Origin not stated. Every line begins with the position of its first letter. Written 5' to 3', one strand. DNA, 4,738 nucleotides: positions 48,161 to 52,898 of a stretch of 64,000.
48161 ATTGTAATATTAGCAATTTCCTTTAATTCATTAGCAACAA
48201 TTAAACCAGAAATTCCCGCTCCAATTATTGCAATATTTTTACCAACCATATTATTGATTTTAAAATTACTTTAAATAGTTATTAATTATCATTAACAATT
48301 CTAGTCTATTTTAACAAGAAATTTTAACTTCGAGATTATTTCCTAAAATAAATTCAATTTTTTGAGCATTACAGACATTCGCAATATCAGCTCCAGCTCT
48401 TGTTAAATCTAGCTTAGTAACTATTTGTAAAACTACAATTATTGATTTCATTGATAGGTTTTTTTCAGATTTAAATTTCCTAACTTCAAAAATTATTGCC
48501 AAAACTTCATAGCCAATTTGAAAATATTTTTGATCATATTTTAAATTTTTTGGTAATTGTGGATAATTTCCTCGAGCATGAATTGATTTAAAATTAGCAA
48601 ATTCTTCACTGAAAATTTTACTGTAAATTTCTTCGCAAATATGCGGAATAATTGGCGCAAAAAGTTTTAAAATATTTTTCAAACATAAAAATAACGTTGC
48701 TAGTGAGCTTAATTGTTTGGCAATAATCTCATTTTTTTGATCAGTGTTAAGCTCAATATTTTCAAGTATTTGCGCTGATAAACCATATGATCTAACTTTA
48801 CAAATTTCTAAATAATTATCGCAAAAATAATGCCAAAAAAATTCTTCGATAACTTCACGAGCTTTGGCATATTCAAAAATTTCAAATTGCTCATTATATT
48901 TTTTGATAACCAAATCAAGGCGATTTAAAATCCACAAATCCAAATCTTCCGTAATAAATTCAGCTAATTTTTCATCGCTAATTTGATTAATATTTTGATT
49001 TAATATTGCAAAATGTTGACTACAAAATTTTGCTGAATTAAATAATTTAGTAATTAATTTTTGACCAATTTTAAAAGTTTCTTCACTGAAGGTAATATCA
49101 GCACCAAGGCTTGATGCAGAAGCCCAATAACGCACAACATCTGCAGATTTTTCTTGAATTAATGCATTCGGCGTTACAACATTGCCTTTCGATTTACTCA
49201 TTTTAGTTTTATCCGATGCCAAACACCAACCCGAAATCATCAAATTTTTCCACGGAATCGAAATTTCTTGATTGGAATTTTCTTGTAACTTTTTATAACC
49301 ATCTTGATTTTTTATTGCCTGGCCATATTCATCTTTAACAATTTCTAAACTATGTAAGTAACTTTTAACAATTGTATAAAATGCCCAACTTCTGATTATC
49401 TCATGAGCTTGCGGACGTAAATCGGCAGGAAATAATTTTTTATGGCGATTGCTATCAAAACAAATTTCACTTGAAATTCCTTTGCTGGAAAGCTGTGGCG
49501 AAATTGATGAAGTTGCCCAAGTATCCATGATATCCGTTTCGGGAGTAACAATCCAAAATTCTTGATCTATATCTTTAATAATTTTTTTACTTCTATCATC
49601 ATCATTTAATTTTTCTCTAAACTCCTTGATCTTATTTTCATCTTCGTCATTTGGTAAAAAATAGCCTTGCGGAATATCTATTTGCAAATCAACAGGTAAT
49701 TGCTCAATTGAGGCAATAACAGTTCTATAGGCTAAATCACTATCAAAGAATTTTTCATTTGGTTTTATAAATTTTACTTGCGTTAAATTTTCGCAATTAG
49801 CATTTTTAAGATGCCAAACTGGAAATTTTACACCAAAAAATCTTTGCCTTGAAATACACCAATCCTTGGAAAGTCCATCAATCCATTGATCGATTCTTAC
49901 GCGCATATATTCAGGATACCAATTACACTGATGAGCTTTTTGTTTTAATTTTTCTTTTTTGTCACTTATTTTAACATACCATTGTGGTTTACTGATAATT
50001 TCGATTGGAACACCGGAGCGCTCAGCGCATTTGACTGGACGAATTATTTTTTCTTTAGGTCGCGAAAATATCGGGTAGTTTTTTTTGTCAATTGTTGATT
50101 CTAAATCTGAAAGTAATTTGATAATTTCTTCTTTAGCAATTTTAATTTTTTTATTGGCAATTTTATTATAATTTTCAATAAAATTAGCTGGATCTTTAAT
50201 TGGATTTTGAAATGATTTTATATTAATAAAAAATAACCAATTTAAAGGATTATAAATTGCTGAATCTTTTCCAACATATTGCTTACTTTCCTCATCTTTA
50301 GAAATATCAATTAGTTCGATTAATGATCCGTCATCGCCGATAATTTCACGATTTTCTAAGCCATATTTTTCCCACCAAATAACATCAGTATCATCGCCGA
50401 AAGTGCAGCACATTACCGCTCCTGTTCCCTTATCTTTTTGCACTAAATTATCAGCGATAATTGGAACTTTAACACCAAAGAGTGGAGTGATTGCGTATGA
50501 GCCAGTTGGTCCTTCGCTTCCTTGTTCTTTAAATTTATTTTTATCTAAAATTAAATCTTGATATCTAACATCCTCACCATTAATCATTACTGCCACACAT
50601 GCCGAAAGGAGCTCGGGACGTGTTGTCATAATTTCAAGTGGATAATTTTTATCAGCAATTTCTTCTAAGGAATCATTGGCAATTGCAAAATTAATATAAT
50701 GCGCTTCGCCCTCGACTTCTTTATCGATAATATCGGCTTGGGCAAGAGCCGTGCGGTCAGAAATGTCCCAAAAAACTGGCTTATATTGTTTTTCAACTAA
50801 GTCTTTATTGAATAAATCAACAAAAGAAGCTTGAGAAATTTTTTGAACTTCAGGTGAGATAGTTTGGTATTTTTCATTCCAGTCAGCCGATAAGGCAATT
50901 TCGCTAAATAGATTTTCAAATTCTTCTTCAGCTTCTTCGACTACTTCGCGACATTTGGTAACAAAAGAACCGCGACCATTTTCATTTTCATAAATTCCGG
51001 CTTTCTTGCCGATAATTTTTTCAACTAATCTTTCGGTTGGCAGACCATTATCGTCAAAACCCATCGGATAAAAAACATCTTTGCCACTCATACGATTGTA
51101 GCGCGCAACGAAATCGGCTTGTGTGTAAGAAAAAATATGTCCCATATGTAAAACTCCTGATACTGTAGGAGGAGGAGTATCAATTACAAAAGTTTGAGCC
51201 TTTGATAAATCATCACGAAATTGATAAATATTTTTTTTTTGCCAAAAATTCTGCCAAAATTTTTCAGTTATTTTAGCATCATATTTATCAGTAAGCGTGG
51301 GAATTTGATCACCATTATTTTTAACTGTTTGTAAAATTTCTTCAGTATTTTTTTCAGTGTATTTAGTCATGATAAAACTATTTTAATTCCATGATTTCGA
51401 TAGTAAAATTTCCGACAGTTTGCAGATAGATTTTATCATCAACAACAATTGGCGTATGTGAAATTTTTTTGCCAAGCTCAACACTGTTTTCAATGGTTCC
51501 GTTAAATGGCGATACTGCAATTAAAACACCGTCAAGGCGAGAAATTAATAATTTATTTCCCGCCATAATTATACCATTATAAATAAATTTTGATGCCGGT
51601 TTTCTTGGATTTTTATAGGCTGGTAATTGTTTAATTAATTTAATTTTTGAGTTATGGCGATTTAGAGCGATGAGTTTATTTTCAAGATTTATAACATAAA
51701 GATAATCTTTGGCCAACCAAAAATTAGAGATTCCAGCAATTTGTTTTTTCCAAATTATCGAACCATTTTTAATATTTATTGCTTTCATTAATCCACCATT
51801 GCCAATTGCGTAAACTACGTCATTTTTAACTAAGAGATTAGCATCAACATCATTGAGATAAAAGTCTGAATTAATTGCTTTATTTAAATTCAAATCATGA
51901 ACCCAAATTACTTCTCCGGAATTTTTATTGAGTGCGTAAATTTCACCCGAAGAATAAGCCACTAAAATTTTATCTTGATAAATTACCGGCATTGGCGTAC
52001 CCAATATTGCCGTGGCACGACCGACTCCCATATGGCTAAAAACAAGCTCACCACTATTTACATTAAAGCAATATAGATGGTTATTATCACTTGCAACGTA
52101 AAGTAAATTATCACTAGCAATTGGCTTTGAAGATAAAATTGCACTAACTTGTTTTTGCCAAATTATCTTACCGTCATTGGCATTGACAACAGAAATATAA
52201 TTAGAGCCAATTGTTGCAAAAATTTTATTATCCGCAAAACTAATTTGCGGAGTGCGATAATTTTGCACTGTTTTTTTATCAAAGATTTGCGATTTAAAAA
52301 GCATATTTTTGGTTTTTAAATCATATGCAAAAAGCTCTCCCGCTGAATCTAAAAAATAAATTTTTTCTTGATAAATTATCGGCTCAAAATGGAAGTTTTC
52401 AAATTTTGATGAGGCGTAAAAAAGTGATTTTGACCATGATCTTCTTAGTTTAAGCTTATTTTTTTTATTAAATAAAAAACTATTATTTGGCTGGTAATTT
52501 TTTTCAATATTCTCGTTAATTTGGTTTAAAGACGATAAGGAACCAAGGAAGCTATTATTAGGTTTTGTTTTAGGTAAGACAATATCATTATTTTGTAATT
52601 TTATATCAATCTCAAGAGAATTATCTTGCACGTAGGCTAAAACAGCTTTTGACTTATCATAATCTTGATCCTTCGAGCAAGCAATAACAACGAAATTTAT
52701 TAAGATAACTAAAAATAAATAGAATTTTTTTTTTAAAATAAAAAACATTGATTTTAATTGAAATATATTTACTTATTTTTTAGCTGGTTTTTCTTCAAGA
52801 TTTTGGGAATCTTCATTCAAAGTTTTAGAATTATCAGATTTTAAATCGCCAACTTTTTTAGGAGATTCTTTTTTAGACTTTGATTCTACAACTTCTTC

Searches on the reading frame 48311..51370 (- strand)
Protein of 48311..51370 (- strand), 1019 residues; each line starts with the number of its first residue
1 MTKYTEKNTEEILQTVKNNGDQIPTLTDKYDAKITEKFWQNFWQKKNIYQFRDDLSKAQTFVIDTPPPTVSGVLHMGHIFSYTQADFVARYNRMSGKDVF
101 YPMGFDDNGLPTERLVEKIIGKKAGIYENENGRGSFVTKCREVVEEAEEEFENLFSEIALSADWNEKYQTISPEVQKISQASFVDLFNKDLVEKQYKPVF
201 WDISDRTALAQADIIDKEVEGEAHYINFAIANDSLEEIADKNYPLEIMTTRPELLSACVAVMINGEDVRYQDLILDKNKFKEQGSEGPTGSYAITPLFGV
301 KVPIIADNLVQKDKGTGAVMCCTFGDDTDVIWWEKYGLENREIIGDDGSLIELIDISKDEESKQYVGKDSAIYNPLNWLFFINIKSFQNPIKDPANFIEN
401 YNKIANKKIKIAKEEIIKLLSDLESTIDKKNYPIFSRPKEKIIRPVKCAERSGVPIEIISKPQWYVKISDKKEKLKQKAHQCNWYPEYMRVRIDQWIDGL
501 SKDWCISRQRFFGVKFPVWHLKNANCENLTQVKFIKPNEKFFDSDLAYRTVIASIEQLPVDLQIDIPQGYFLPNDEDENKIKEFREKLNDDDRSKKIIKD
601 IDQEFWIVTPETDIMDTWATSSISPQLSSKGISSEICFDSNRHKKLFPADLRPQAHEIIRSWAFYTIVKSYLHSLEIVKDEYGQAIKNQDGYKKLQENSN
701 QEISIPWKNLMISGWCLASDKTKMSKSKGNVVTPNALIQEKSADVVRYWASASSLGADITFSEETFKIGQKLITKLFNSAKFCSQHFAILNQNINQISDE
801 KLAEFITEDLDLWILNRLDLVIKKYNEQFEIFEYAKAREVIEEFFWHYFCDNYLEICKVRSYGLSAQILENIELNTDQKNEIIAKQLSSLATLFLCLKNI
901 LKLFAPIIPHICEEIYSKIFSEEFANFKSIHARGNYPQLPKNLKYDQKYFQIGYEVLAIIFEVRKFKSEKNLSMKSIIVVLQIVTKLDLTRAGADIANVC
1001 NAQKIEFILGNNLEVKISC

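Call 22: search_protein_families(library=pfam, proteins=[window:48311-51370:-], max_evalue=0.00001)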
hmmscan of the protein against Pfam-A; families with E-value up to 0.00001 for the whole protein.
window:48311-51370:- (1019 aa): 5 families
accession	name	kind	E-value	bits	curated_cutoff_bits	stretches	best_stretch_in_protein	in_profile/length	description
PF00133.28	tRNA-synt_1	-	1.5e-77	261.6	22.7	2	39-525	2-252/414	tRNA synthetases class I (I, L, M and V)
PF08264.19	Anticodon_1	-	7e-25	88.1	25.1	1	811-975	1-141/148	Anticodon-binding domain of tRNA ligase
PF09334.17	tRNA-synt_1g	-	2.2e-22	79.8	20.1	2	62-214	2-135/391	tRNA synthetases class I (M)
PF13603.12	tRNA-synt_1_2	-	1.5e-09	38.1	25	1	285-352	80-147/185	Leucyl-tRNA synthetase, editing domain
PF01406.26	tRNA-synt_1e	-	1.5e-06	28.3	27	0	713-767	244-297/301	tRNA synthetases class I (C) catalytic domain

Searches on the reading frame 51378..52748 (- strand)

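Call 22: search_protein_families(library=pfam, proteins=[window:51378-52748:-], max_evalue=0.00001)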
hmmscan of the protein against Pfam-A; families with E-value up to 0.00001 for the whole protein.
window:51378-52748:- (456 aa): 4 families
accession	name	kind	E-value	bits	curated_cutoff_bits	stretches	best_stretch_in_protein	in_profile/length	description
PF13360.13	PQQ_2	-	1.4e-38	133.3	27.6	1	170-369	30-229/233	Outer membrane protein assembly factor BamB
PF13570.13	Beta-prop_ACSF4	-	1.9e-23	83.9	133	1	136-442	28-317/329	Beta-alanine-activating enzyme, beta-propeller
PF25171.1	Beta-prop_WDR36-Utp21_1st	-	5.8e-07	29.6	80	0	142-283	12-145/266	WDR36/Utp21 first beta-propeller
PF25293.1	Beta-prop_EMC1_N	-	9e-07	29.2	34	0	174-293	32-154/219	EMC1 N-terminal beta-propeller domain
